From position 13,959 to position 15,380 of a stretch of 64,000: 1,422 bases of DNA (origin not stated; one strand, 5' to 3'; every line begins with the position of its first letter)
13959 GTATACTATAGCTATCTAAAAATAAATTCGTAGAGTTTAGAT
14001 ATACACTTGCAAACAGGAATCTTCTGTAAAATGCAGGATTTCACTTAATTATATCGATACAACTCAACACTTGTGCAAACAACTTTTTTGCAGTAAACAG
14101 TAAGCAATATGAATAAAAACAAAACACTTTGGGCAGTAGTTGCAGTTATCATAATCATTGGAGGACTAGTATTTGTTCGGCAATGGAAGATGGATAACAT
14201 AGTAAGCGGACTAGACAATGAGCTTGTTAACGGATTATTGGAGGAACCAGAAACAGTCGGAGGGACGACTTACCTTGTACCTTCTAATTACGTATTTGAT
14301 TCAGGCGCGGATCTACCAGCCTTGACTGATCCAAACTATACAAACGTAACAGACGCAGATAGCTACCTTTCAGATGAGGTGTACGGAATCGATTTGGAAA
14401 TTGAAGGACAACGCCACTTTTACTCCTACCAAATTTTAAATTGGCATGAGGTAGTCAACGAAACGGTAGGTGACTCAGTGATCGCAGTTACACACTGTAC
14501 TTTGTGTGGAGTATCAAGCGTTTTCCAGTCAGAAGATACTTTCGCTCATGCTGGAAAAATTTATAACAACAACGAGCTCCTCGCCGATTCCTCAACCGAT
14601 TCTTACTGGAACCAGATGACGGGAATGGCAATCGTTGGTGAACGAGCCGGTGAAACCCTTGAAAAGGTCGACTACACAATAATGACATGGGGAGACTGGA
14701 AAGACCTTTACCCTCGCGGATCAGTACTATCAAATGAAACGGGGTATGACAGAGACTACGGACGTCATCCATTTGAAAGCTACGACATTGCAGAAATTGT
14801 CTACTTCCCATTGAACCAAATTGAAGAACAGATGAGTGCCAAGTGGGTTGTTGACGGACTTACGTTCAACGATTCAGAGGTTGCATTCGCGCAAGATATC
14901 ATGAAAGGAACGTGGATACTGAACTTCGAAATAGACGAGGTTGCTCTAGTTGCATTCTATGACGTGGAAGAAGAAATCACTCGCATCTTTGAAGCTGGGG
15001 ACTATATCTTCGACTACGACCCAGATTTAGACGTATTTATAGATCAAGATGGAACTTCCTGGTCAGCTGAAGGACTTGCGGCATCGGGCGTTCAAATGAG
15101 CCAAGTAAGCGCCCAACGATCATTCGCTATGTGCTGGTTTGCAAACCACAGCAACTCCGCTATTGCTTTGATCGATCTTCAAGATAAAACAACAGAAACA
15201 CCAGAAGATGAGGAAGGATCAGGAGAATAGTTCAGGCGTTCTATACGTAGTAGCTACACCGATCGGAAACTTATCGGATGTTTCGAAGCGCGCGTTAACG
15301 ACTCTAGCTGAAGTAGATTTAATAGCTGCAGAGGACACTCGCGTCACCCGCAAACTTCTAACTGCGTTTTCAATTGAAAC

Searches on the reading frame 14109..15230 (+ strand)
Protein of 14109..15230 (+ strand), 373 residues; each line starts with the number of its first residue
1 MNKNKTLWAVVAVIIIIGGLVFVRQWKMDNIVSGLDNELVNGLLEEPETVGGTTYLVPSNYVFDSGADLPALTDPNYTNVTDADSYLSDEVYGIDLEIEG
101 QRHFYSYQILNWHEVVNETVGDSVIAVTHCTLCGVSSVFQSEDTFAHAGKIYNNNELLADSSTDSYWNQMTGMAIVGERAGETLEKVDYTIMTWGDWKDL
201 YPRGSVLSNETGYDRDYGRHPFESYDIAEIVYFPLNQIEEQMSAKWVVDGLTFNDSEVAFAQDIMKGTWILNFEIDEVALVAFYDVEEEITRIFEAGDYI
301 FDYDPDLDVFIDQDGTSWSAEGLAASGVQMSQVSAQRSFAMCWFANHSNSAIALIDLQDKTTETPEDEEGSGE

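Call 92: search_protein_families(library=pfam, proteins=[window:14109-15230:+], max_evalue=0.001)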
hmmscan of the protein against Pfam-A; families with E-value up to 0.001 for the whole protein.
window:14109-15230:+ (373 aa): 1 family
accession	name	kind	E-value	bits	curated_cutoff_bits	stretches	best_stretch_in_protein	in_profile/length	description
PF11376.13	DUF3179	-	1.3e-63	215.6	27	1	68-347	3-289/292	Protein of unknown function (DUF3179)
